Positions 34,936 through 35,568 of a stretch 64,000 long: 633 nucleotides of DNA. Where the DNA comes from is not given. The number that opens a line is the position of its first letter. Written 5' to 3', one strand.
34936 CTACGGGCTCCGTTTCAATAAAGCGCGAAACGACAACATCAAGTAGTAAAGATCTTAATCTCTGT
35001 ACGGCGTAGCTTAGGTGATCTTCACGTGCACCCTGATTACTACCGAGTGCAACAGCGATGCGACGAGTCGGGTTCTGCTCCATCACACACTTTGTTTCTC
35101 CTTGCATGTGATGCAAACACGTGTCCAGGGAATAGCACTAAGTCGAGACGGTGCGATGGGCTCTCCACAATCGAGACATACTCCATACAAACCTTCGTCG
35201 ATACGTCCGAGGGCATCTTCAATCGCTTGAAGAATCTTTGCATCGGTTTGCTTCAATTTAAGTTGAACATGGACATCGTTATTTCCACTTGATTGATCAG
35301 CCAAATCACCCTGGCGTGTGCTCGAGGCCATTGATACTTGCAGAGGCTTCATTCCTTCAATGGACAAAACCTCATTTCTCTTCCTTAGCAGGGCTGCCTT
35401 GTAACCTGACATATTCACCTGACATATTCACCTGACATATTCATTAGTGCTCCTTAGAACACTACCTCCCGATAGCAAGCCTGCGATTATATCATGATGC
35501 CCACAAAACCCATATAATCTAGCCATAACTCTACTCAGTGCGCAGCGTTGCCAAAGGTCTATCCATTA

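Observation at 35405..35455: Perfect 13-bp x3 tandem repeat duplicates the start codon of a DksA/TraR-like gene and separates it from its Shine-Dalgarno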

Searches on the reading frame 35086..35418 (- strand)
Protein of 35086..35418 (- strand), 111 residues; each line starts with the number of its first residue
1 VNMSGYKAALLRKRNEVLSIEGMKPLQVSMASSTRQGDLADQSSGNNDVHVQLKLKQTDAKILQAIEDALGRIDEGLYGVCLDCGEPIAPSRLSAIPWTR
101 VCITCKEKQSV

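Call 4: find_homologous_proteins(query=window:35086-35418:-)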
Query seq(111 aa) (111 aa): 3674 proteins with E <= 0.001 among 3680 candidates; the best 120 are listed.
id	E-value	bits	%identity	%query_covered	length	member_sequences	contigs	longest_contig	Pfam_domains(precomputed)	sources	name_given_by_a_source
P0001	1.0e-65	236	99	100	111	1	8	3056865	PF01258.24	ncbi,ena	-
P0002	9.1e-65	233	100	98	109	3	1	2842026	PF01258.24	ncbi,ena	-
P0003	5.5e-64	230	97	100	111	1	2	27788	PF01258.24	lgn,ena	-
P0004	1.7e-56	206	88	100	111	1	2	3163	PF01258.24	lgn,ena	-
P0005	2.4e-50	187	78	95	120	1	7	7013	PF21157.3,PF01258.24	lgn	-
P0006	3.0e-50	186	78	95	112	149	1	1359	PF21157.3,PF01258.24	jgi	-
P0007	4.0e-50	186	77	100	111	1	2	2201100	PF21157.3,PF01258.24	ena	-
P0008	5.9e-50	185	76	99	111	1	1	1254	PF21157.3,PF01258.24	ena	-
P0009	5.9e-50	185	76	99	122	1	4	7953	PF21157.3,PF01258.24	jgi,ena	jgi:DnaK suppressor protein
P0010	5.9e-50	185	76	99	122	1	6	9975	PF21157.3,PF01258.24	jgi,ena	jgi:RNA polymerase-binding transcription factor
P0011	7.6e-50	185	75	99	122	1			PF21157.3,PF01258.24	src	-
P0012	7.8e-50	185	75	100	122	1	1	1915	PF21157.3,PF01258.24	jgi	jgi:RNA polymerase-binding transcription factor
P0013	9.2e-50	185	75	99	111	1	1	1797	PF21157.3,PF01258.24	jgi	jgi:DnaK suppressor protein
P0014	1.0e-49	185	74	100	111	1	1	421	PF21157.3,PF01258.24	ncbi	-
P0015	1.2e-49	184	75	99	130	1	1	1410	PF21157.3,PF01258.24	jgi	-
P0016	1.2e-49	184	75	100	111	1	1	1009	PF21157.3,PF01258.24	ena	-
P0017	1.2e-49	184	74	100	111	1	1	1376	PF21157.3,PF01258.24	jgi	jgi:DnaK suppressor protein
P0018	1.6e-49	184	75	99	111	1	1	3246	PF21157.3,PF01258.24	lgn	-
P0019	1.9e-49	184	74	99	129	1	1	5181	PF21157.3,PF01258.24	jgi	jgi:DnaK suppressor protein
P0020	2.0e-49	184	75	99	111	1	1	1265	PF21157.3,PF01258.24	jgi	jgi:DnaK suppressor protein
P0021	2.1e-49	184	75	100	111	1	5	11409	PF21157.3,PF01258.24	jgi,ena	jgi:DnaK suppressor protein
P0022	2.1e-49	184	76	95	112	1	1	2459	PF21157.3,PF01258.24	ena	-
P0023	2.2e-49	183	76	98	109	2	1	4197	PF21157.3,PF01258.24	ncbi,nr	ncbi:MAG: TraR/DksA family transcriptional regulator [Acidobacteria bacterium]|nr:TraR/DksA family t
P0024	2.2e-49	183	75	99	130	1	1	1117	PF21157.3,PF01258.24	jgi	jgi:DnaK suppressor protein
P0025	2.3e-49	183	75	100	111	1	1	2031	PF21157.3,PF01258.24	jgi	jgi:DnaK suppressor protein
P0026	2.6e-49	183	75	99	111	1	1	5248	PF21157.3,PF01258.24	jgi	jgi:DnaK suppressor protein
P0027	2.7e-49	183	75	99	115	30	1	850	PF21157.3,PF01258.24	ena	-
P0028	3.4e-49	183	76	100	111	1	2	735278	PF21157.3,PF01258.24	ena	-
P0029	3.5e-49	183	75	99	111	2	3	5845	PF21157.3,PF01258.24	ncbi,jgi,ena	-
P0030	3.5e-49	183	74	100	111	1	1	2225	PF21157.3,PF01258.24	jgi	jgi:DnaK suppressor protein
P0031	3.6e-49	183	74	100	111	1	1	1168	PF21157.3,PF01258.24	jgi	-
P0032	3.7e-49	183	74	99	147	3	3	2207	PF21157.3,PF01258.24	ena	-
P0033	4.1e-49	183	75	99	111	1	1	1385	PF21157.3,PF01258.24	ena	-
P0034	4.2e-49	183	75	99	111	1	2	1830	PF21157.3,PF01258.24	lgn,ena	-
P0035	4.3e-49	183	74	99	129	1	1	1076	PF21157.3,PF01258.24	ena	-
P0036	4.3e-49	183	75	99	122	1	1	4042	PF21157.3,PF01258.24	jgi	jgi:DnaK suppressor protein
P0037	4.5e-49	182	75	99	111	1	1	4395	PF21157.3,PF01258.24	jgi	jgi:DnaK suppressor protein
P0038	4.7e-49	182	74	100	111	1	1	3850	PF21157.3,PF01258.24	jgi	jgi:RNA polymerase-binding transcription factor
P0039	4.7e-49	182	72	100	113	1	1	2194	PF21157.3,PF01258.24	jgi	jgi:DnaK suppressor protein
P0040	4.8e-49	182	74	99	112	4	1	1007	PF21157.3,PF01258.24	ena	-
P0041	5.4e-49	182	75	99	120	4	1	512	PF21157.3,PF01258.24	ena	-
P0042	5.5e-49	182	74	100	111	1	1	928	PF21157.3,PF01258.24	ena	-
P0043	6.1e-49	182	73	100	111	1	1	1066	PF21157.3,PF01258.24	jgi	jgi:DnaK suppressor protein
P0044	6.6e-49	182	73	100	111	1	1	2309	PF21157.3,PF01258.24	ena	-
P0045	6.7e-49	182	74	99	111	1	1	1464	PF21157.3,PF01258.24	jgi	jgi:DnaK suppressor protein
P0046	7.4e-49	182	74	99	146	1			PF21157.3,PF01258.24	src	-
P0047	7.5e-49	182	74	100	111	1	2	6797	PF21157.3,PF01258.24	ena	-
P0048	7.9e-49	182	75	99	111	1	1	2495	PF21157.3,PF01258.24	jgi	jgi:DnaK suppressor protein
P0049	8.0e-49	182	75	99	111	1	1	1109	PF21157.3,PF01258.24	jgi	-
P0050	8.4e-49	182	74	99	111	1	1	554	PF21157.3,PF01258.24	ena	-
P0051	8.7e-49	182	74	100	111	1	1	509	PF21157.3,PF01258.24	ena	-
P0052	8.9e-49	182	74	100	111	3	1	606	PF21157.3,PF01258.24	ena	-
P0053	9.2e-49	181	77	95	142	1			PF21157.3,PF01258.24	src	-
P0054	9.6e-49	181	73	99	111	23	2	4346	PF21157.3,PF01258.24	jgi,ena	jgi:DnaK suppressor protein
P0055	1.0e-48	181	74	99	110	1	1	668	PF21157.3,PF01258.24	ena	-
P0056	1.0e-48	181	74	100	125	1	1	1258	PF21157.3,PF01258.24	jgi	jgi:DnaK suppressor protein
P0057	1.1e-48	181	77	95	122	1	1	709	PF21157.3,PF01258.24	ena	-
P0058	1.1e-48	181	73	98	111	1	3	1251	PF21157.3,PF01258.24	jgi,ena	-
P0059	1.1e-48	181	74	99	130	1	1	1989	PF21157.3,PF01258.24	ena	-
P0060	1.2e-48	181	75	99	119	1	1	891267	PF21157.3,PF01258.24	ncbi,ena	-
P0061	1.2e-48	181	73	99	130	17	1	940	PF21157.3,PF01258.24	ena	-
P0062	1.2e-48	181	75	100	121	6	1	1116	PF21157.3,PF01258.24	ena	-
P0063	1.3e-48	181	75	99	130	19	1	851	PF21157.3,PF01258.24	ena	-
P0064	1.3e-48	181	74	99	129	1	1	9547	PF21157.3,PF01258.24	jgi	jgi:DnaK suppressor protein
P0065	1.3e-48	181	73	100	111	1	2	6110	PF21157.3,PF01258.24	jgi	jgi:DnaK suppressor protein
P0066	1.3e-48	181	76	95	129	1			PF21157.3,PF01258.24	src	-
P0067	1.4e-48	181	75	99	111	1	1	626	PF21157.3,PF01258.24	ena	-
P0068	1.5e-48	181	76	99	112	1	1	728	PF21157.3,PF01258.24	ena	-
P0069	1.5e-48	181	74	99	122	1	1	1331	PF21157.3,PF01258.24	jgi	jgi:DnaK suppressor protein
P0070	1.5e-48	181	73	99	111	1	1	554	PF21157.3,PF01258.24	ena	-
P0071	1.6e-48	181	74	99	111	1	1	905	PF21157.3,PF01258.24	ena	-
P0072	1.7e-48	181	73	100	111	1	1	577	PF21157.3,PF01258.24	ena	-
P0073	1.7e-48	181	75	96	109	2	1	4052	PF21157.3,PF01258.24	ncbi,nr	ncbi:MAG: TraR/DksA family transcriptional regulator [Acidobacteriaceae bacterium]|nr:TraR/DksA fami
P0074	1.7e-48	181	76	95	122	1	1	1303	PF21157.3,PF01258.24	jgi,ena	jgi:RNA polymerase-binding transcription factor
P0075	1.7e-48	181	73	99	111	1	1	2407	PF21157.3,PF01258.24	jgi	jgi:DnaK suppressor protein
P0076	1.8e-48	181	73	98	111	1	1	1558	PF21157.3,PF01258.24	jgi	jgi:DnaK suppressor protein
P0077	1.8e-48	181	73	100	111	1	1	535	PF21157.3,PF01258.24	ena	-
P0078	1.8e-48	181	73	98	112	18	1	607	PF21157.3,PF01258.24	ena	-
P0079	2.0e-48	180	74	99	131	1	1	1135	PF21157.3,PF01258.24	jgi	jgi:DnaK suppressor protein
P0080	2.0e-48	180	73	98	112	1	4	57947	PF21157.3,PF01258.24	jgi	jgi:DnaK suppressor protein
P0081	2.0e-48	180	74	100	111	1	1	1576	PF21157.3,PF01258.24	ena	-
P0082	2.1e-48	180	74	99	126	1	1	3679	PF21157.3,PF01258.24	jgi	jgi:DnaK suppressor protein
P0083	2.1e-48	180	73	100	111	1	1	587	PF21157.3,PF01258.24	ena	-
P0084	2.3e-48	180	72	100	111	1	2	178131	PF21157.3,PF01258.24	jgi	jgi:DnaK suppressor protein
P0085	2.4e-48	180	72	100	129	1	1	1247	PF21157.3,PF01258.24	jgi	jgi:DnaK suppressor protein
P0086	2.6e-48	180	74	98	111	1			PF21157.3,PF01258.24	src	-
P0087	2.6e-48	180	72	100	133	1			PF21157.3,PF01258.24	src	-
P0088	2.8e-48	180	76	95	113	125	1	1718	PF21157.3,PF01258.24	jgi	-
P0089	2.9e-48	180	73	99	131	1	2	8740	PF21157.3,PF01258.24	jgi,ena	jgi:DnaK suppressor protein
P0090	3.0e-48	180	73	100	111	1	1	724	PF21157.3,PF01258.24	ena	-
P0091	3.0e-48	180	72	99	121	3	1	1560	PF21157.3,PF01258.24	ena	-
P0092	3.0e-48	180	75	99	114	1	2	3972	PF21157.3,PF01258.24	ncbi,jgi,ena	-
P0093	3.0e-48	180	73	99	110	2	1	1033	PF21157.3,PF01258.24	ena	-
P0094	3.1e-48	180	74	99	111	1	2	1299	PF21157.3,PF01258.24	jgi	jgi:DnaK suppressor protein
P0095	3.1e-48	180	74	99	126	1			PF21157.3,PF01258.24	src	-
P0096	3.2e-48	180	75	99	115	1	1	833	PF21157.3,PF01258.24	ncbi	-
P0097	3.4e-48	180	74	98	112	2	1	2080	PF21157.3,PF01258.24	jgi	jgi:DnaK suppressor protein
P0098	3.4e-48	180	75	95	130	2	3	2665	PF21157.3,PF01258.24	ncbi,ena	-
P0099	3.4e-48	180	73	99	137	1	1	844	PF21157.3,PF01258.24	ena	-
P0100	3.5e-48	180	75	99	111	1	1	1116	PF21157.3,PF01258.24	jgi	jgi:DnaK suppressor protein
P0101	3.6e-48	180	73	100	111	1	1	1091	PF21157.3,PF01258.24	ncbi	-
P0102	3.6e-48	180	75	99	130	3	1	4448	PF21157.3,PF01258.24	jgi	jgi:DnaK suppressor protein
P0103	3.6e-48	180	75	99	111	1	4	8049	PF21157.3,PF01258.24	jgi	jgi:DnaK suppressor protein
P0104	3.7e-48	180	73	100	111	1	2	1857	PF21157.3,PF01258.24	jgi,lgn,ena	jgi:DnaK suppressor protein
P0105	3.7e-48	180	74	100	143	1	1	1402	PF21157.3,PF01258.24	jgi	jgi:RNA polymerase-binding transcription factor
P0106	3.7e-48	180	72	98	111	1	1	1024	PF21157.3,PF01258.24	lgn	-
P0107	3.7e-48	180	75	97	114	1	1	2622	PF21157.3,PF01258.24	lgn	-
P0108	3.8e-48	180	73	98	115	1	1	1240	PF21157.3,PF01258.24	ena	-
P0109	3.8e-48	180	74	99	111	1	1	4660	PF21157.3,PF01258.24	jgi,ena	-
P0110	3.9e-48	179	75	99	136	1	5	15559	PF21157.3,PF01258.24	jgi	jgi:RNA polymerase-binding transcription factor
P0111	4.0e-48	179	73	97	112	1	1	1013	PF21157.3,PF01258.24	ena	-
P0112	4.0e-48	179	71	100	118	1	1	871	PF21157.3,PF01258.24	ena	-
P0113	4.1e-48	179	74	98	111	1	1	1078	PF21157.3,PF01258.24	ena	-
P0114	4.1e-48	179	74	100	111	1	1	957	PF21157.3,PF01258.24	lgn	-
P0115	4.2e-48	179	72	99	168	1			PF21157.3,PF01258.24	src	-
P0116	4.2e-48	179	73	99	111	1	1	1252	PF21157.3,PF01258.24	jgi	jgi:DnaK suppressor protein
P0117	4.2e-48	179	75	99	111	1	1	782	PF21157.3,PF01258.24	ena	-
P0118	4.3e-48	179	74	99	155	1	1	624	PF21157.3,PF01258.24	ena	-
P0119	4.5e-48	179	72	99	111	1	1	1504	PF21157.3,PF01258.24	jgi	jgi:DnaK suppressor protein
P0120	4.8e-48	179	71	100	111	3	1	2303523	PF21157.3,PF01258.24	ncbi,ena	-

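Call 5: search_protein_families(library=pfam, proteins=[window:35086-35418:-])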
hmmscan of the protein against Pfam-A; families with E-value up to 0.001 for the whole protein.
seq(111 aa): 2 families
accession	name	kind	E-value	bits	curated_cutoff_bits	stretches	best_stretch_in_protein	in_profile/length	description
PF01258.23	zf-dskA_traR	-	2.7e-13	50.1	24.9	1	76-109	1-34/36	Prokaryotic dksA/traR C4-type zinc finger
PF21157.2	DksA_N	-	0.00054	20.6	27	1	6-73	5-71/71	DnaK suppressor protein DksA, N-terminal domain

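Call 8: find_encoding_contigs(protein=P0002, flank=3000, max_places=10)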
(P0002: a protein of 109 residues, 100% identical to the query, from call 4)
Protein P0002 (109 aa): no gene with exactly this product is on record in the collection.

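Call 9: find_encoding_contigs(protein=P0001, flank=3000, max_places=10)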
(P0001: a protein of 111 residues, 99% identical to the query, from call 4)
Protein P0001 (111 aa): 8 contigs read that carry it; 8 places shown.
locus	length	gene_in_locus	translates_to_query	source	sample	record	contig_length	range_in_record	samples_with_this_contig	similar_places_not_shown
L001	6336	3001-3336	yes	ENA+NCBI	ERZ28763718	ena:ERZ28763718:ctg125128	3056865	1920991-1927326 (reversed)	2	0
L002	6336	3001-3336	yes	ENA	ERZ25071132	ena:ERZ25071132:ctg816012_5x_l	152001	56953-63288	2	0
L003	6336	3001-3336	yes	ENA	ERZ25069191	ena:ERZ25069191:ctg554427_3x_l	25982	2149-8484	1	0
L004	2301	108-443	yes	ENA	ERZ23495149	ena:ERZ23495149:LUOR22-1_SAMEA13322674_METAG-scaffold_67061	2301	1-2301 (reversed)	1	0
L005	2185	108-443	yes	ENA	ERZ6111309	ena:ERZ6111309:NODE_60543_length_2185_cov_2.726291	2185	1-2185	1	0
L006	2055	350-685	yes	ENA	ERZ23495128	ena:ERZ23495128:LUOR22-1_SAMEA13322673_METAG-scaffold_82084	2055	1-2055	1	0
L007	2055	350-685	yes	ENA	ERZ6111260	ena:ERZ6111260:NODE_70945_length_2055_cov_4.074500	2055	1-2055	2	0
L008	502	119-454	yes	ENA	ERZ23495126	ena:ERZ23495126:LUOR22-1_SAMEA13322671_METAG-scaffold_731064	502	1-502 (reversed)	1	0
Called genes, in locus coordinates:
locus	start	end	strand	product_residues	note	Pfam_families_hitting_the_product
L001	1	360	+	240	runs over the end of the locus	PF00005:ABC_tran, PF02463:SMC_N (faint), PF13304:AAA_21 (weak)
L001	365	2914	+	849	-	PF12704:MacB_PCD, PF02687:FtsX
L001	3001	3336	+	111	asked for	PF01258:zf-dskA_traR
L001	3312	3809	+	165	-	PF01288:HPPK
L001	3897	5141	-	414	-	PF02401:LYTB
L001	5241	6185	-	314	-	PF08486:SpoIID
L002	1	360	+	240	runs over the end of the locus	PF00005:ABC_tran, PF02463:SMC_N (faint), PF13304:AAA_21 (weak)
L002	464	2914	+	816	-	PF02687:FtsX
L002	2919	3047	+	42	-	-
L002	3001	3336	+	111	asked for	PF01258:zf-dskA_traR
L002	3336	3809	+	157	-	PF01288:HPPK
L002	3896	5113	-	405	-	PF02401:LYTB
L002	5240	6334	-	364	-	PF08486:SpoIID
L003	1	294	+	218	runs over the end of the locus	PF00005:ABC_tran, PF02463:SMC_N (faint), PF13304:AAA_21 (weak)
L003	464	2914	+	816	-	PF02687:FtsX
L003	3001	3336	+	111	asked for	PF01258:zf-dskA_traR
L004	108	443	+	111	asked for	PF01258:zf-dskA_traR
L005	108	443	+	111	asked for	PF01258:zf-dskA_traR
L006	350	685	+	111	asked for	PF01258:zf-dskA_traR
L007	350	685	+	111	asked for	PF01258:zf-dskA_traR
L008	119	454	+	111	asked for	PF01258:zf-dskA_traR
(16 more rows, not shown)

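Call 11: find_encoding_contigs(protein=P0003, flank=3000, max_places=10)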
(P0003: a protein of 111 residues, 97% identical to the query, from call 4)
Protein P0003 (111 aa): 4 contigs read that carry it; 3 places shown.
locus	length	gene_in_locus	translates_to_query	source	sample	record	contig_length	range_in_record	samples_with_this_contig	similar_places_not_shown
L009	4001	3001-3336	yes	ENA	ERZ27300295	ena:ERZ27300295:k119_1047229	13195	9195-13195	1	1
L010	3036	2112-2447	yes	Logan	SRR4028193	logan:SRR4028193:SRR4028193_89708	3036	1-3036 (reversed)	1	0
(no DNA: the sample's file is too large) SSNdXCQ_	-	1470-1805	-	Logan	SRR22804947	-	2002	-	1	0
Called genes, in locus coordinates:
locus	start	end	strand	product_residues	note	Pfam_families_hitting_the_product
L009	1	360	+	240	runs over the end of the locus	PF00005:ABC_tran, PF02463:SMC_N (faint), PF13304:AAA_21 (weak)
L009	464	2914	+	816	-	PF02687:FtsX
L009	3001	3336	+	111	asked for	PF01258:zf-dskA_traR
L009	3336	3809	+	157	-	PF01288:HPPK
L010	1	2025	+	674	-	?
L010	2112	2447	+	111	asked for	PF01258:zf-dskA_traR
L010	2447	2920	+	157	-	PF01288:HPPK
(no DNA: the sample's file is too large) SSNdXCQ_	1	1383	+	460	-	?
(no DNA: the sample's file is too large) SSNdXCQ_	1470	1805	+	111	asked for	PF01258:zf-dskA_traR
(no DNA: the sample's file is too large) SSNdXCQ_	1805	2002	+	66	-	?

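Call 12: find_encoding_contigs(protein=P0004, flank=3000, max_places=10)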
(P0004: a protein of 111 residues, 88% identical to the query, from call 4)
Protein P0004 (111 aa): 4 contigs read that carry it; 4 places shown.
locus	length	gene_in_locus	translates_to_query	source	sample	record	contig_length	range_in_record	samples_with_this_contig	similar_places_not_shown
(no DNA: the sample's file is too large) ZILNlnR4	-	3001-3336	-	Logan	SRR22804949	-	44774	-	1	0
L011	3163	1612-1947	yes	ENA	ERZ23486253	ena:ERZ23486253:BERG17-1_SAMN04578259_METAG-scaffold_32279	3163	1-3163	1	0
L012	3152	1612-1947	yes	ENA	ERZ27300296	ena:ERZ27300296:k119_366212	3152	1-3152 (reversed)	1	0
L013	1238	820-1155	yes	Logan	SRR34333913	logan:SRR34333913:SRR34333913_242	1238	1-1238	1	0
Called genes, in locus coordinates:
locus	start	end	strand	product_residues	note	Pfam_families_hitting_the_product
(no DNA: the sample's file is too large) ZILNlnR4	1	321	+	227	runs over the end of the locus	PF00005:ABC_tran, PF02463:SMC_N (faint), PF13304:AAA_21 (faint)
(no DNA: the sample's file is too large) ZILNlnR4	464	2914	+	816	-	PF12704:MacB_PCD (weak), PF02687:FtsX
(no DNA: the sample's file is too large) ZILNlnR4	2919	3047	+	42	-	-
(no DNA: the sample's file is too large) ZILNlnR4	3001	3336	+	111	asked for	PF01258:zf-dskA_traR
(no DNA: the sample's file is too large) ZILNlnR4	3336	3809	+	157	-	PF01288:HPPK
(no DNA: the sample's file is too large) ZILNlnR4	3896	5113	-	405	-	PF02401:LYTB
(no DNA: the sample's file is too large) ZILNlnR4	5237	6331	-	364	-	PF08486:SpoIID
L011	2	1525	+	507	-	?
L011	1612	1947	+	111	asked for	PF01258:zf-dskA_traR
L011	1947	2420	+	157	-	PF01288:HPPK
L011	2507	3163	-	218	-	?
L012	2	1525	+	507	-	?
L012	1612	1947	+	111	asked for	PF01258:zf-dskA_traR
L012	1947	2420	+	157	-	PF01288:HPPK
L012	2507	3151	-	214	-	?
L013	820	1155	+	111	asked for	PF01258:zf-dskA_traR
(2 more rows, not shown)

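Call 14: list_cluster_members(proteins=[P0002, P0001, P0007])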
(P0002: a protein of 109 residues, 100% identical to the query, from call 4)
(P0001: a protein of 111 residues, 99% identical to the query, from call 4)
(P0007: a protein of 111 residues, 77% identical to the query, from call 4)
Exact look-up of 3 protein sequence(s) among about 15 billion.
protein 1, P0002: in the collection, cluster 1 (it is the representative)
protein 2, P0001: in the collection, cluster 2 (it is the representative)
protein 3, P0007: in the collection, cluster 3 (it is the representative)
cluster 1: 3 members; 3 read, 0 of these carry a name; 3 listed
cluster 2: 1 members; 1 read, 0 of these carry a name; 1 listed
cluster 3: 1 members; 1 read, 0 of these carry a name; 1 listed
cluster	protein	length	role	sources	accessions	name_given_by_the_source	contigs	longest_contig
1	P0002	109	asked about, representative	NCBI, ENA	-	-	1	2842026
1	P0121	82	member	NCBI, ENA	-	-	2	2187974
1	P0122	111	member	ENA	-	-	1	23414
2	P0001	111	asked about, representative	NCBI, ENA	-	-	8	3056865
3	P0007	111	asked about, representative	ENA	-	-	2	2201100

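Call 17: find_encoding_contigs(protein=P0121, flank=3000, max_places=10)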
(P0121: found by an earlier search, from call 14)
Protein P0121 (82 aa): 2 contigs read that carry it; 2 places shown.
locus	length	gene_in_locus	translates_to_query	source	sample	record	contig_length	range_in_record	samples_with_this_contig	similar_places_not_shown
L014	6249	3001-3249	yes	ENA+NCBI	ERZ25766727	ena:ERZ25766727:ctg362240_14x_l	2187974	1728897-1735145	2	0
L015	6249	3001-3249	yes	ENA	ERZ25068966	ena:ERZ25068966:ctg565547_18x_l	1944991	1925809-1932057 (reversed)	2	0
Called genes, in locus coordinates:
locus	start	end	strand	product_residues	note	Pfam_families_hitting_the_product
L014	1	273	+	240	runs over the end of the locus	PF00005:ABC_tran, PF02463:SMC_N (faint), PF13304:AAA_21 (weak)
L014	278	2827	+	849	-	PF12704:MacB_PCD, PF02687:FtsX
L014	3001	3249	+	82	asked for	PF01258:zf-dskA_traR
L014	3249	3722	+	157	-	PF01288:HPPK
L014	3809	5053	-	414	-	PF02401:LYTB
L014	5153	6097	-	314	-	PF08486:SpoIID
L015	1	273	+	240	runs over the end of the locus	PF00005:ABC_tran, PF02463:SMC_N (faint), PF13304:AAA_21 (weak)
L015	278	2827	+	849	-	PF12704:MacB_PCD, PF02687:FtsX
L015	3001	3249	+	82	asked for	PF01258:zf-dskA_traR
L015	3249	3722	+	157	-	PF01288:HPPK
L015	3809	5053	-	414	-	PF02401:LYTB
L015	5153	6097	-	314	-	PF08486:SpoIID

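Call 18: find_encoding_contigs(protein=P0122, flank=3000, max_places=10)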
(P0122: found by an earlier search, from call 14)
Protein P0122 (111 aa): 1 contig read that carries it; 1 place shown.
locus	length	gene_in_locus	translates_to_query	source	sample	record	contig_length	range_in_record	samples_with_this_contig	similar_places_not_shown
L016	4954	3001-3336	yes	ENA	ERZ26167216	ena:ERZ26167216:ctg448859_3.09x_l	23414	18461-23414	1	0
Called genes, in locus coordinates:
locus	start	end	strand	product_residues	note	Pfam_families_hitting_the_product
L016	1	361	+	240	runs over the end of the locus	PF00005:ABC_tran, PF02463:SMC_N (faint), PF13304:AAA_21 (weak)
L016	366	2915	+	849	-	PF12704:MacB_PCD, PF02687:FtsX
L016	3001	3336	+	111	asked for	PF01258:zf-dskA_traR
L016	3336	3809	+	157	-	PF01288:HPPK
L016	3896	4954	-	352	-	?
